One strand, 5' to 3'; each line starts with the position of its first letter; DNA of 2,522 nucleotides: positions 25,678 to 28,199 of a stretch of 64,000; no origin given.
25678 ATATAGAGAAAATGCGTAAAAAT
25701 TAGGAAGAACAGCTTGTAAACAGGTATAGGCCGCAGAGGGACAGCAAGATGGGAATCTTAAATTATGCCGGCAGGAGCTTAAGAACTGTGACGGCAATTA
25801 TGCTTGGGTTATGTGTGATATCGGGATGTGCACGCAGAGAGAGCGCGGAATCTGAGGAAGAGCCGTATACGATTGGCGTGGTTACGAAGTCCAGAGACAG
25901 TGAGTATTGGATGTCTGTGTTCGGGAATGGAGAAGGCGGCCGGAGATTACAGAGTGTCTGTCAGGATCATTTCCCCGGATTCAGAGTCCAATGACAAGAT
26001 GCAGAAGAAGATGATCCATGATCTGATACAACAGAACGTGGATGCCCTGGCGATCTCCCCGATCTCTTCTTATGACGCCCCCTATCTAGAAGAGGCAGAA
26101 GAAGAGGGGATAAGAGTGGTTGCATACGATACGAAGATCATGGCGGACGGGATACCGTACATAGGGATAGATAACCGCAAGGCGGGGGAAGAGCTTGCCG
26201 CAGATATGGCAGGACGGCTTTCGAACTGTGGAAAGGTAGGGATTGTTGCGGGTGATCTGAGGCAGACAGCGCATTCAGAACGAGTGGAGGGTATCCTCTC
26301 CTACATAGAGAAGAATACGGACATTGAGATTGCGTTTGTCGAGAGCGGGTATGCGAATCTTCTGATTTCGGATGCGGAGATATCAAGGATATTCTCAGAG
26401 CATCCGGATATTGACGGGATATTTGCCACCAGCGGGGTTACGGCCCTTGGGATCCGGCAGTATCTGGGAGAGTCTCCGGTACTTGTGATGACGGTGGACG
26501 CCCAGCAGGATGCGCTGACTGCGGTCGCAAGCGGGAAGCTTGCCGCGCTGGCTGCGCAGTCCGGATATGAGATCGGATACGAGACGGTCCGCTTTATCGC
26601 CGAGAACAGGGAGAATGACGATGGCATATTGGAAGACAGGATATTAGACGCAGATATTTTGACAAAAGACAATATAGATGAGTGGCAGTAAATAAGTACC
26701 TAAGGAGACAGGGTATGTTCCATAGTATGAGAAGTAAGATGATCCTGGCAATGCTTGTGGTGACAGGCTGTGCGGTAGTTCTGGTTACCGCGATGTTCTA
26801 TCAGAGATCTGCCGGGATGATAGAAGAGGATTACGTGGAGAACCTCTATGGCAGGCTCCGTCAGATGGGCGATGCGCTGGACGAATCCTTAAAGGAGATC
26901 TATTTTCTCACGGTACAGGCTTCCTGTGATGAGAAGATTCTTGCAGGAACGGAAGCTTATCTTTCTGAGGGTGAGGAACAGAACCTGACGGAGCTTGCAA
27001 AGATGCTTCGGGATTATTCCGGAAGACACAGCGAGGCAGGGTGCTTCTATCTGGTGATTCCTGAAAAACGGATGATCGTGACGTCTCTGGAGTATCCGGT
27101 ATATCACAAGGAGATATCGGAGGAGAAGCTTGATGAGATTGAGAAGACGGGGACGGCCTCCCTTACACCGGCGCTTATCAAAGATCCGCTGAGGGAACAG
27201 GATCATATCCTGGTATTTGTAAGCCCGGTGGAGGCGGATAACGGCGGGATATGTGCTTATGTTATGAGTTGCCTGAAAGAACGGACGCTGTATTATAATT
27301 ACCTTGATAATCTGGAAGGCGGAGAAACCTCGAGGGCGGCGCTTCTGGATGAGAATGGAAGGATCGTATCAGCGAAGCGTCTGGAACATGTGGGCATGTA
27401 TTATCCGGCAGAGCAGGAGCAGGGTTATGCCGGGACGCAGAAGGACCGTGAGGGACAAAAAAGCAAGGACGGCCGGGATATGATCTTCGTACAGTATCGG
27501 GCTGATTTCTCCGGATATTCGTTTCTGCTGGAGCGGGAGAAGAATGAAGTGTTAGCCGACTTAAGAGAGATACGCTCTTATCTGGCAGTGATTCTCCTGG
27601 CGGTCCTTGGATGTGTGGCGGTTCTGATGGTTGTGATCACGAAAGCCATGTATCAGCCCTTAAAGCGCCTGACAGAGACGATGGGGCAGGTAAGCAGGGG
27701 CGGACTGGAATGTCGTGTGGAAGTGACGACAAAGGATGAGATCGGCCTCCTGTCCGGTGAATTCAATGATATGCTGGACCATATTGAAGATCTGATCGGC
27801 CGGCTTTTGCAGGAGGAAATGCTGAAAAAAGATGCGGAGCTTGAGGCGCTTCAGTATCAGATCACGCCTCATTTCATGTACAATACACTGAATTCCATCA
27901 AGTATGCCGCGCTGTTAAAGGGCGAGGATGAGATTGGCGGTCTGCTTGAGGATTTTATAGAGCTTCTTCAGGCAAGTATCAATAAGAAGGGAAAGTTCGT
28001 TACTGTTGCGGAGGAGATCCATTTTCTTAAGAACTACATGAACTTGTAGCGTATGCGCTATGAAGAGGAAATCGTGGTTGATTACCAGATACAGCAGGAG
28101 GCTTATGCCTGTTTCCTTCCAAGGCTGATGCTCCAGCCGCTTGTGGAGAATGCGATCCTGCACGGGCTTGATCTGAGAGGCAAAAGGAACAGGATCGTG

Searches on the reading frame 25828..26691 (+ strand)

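Call 7: search_protein_families(library=pfam, proteins=[window:25828-26691:+], max_evalue=0.0001)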
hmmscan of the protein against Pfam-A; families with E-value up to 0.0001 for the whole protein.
window:25828-26691:+ (287 aa): 2 families
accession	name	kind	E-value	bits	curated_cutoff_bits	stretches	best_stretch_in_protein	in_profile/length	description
PF13407.12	Peripla_BP_4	-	1.5e-41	143.1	35.1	1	33-258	19-251/258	Periplasmic binding protein domain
PF00532.27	Peripla_BP_1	-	2.7e-12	47.2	22.2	1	30-213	19-201/281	Periplasmic binding proteins and sugar binding domain of LacI family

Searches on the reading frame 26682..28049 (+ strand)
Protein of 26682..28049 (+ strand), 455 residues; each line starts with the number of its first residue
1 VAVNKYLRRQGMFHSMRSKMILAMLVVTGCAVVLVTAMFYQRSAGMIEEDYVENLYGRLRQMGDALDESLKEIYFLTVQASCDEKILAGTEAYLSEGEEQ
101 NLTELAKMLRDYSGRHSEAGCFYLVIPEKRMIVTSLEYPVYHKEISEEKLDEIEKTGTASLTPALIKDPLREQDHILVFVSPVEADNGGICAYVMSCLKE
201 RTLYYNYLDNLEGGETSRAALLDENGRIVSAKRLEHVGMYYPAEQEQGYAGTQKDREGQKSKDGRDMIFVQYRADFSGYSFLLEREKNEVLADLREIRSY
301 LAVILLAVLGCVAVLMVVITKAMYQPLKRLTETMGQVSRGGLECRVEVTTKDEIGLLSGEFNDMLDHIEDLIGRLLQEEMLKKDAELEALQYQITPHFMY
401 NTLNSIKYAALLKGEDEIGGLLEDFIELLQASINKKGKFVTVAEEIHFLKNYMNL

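Call 73: search_protein_families(library=pfam, proteins=[window:26682-28049:+], max_evalue=0.00001)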
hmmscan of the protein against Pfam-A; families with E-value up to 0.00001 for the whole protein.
window:26682-28049:+ (455 aa): 3 families
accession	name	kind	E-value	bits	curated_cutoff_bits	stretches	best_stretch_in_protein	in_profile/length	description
PF06580.19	His_kinase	-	1.1e-19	70.9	25.2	1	385-455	1-72/81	Histidine kinase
PF00672.30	HAMP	-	4.9e-13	49.6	25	1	325-370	8-53/53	HAMP domain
PF02743.24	dCache_1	-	2.7e-06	27.6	45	1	174-271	126-227/240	Cache domain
